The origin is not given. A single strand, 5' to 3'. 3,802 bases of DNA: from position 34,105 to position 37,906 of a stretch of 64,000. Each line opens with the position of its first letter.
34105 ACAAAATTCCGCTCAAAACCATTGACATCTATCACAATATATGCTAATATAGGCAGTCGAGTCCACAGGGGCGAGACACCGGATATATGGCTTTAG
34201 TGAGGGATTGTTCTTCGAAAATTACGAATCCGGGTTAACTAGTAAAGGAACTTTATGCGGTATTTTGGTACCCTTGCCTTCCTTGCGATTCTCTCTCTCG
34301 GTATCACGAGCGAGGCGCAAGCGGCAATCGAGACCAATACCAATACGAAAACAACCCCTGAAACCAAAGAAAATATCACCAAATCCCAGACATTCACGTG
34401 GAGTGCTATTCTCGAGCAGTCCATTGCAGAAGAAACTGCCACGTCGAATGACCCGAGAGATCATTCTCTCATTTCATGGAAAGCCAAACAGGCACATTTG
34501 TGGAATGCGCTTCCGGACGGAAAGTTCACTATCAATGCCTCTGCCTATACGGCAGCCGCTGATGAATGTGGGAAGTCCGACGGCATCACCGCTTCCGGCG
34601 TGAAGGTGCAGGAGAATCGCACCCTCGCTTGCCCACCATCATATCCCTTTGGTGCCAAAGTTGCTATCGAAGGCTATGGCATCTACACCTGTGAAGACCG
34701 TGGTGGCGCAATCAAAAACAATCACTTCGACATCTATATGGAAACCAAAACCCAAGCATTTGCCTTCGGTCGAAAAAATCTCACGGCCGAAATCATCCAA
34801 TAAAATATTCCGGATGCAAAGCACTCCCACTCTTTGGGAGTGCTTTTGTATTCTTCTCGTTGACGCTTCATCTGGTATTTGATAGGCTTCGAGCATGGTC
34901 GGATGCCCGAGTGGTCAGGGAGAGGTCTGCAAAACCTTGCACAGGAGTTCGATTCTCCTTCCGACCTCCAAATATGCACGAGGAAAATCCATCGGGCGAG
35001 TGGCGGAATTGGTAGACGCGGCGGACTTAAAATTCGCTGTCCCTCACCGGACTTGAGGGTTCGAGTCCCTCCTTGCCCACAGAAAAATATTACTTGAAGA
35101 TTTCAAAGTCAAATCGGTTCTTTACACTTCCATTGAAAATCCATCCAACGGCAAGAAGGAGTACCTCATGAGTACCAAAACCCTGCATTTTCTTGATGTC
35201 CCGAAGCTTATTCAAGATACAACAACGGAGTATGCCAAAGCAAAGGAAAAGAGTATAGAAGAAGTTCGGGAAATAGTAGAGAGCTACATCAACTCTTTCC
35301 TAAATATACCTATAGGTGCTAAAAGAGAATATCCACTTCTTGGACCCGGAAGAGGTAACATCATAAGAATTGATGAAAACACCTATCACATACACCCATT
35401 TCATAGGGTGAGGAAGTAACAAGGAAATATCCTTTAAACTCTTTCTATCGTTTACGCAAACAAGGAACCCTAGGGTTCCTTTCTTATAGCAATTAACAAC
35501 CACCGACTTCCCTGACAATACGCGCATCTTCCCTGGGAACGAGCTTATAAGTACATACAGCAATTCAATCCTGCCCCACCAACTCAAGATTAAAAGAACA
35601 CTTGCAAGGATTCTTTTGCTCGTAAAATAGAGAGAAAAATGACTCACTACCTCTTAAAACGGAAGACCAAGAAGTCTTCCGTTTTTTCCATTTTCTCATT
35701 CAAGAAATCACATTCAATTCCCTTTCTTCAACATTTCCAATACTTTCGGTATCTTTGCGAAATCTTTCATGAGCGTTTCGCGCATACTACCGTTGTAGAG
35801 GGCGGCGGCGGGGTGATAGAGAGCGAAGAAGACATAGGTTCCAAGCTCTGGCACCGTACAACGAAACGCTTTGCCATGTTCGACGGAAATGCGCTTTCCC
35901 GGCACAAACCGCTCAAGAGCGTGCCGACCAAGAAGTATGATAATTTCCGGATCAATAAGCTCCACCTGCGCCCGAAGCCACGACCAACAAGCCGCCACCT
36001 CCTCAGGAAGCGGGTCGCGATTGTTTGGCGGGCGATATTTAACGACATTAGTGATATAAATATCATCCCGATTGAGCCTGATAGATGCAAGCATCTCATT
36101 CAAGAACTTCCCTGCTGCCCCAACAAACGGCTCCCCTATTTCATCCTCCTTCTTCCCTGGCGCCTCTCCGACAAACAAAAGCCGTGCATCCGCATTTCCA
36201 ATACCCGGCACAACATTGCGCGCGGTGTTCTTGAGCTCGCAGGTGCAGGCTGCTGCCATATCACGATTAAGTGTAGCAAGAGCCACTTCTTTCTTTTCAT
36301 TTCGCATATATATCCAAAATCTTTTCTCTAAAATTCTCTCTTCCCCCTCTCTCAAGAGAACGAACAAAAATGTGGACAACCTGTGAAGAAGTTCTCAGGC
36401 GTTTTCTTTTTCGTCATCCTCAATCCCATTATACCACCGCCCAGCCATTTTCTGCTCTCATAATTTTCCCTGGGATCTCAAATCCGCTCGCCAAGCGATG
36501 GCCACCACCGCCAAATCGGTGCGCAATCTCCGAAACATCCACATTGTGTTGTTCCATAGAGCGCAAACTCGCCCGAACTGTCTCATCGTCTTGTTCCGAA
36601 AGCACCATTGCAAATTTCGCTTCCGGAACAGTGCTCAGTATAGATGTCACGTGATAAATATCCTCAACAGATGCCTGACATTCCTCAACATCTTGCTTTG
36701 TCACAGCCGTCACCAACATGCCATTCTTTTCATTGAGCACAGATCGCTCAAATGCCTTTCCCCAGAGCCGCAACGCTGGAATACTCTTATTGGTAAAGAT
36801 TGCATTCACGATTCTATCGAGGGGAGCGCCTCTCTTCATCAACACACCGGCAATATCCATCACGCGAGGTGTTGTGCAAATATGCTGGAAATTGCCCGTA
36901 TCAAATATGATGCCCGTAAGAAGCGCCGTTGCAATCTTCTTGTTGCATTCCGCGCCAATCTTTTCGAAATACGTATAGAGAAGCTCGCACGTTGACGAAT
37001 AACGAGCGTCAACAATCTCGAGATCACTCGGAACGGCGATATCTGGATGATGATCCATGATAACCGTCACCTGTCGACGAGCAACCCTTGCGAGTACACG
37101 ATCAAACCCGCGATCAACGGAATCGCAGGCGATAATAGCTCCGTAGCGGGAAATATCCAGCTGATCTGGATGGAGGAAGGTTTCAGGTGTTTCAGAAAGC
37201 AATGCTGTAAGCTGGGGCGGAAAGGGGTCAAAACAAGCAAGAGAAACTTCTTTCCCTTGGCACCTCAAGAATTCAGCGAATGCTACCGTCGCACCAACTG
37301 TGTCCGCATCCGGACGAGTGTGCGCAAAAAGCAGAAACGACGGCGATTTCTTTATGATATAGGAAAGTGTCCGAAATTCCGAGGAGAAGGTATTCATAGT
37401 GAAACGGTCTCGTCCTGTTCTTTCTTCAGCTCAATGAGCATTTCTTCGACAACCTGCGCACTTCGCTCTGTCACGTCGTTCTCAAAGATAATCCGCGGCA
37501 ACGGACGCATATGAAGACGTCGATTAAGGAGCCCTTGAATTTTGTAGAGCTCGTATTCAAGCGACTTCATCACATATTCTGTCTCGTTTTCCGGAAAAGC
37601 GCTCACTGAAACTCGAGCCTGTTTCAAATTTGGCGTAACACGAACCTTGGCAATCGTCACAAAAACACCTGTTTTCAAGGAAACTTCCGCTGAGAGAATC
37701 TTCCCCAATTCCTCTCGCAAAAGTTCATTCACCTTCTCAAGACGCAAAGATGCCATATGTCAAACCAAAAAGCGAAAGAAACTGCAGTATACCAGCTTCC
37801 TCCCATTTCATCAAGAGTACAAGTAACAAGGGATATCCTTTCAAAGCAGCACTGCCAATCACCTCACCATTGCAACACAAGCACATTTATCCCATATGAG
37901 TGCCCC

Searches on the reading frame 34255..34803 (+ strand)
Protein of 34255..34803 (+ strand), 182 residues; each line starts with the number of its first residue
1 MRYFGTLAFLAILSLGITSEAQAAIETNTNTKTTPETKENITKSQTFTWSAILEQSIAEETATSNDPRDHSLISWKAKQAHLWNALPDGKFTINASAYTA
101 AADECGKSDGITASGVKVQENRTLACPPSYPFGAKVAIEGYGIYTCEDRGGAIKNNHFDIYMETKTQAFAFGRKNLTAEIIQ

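Call 10: search_protein_families(library=pfam, proteins=[window:34255-34803:+], max_evalue=0.001)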
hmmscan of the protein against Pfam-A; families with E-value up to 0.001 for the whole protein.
window:34255-34803:+ (182 aa): 1 family
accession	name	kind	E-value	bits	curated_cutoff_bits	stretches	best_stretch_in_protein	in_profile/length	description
PF06725.17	3D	-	4.3e-12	46.5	23.8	1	123-180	2-70/72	3D domain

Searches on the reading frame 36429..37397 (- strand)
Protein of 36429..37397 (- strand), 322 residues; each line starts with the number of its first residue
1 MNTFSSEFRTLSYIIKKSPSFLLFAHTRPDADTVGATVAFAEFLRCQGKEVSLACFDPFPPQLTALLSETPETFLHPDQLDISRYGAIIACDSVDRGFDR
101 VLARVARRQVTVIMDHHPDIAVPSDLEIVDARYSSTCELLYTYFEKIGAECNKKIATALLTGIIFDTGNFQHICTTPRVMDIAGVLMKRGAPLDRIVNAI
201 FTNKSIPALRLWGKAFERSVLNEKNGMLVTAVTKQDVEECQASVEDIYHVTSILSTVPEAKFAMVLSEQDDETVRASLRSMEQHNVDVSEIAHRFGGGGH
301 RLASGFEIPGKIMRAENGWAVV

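Call 9: search_protein_families(library=pfam, proteins=[window:36429-37397:-], max_evalue=0.001)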
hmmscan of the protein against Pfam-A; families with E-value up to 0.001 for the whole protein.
window:36429-37397:- (322 aa): 2 families
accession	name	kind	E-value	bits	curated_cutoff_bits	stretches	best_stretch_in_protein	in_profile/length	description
PF01368.27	DHH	-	1.7e-14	54.6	28.1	1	22-163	3-125/125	DHH family, N-terminal domain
PF02272.25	DHHA1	-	1.4e-07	32.4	25.9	1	251-310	22-85/102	DHHA1 domain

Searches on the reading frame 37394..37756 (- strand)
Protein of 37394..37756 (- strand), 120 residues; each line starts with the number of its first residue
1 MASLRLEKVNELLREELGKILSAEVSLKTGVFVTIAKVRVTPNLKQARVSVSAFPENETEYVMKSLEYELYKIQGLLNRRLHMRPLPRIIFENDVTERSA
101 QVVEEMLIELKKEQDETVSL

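Call 9: search_protein_families(library=pfam, proteins=[window:37394-37756:-], max_evalue=0.001)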
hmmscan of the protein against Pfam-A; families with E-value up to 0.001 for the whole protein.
window:37394-37756:- (120 aa): 1 family
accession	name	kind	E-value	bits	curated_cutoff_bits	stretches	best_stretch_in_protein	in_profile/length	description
PF02033.23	RBFA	-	9.3e-18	64.9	34.7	1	5-107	1-105/105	Ribosome-binding factor A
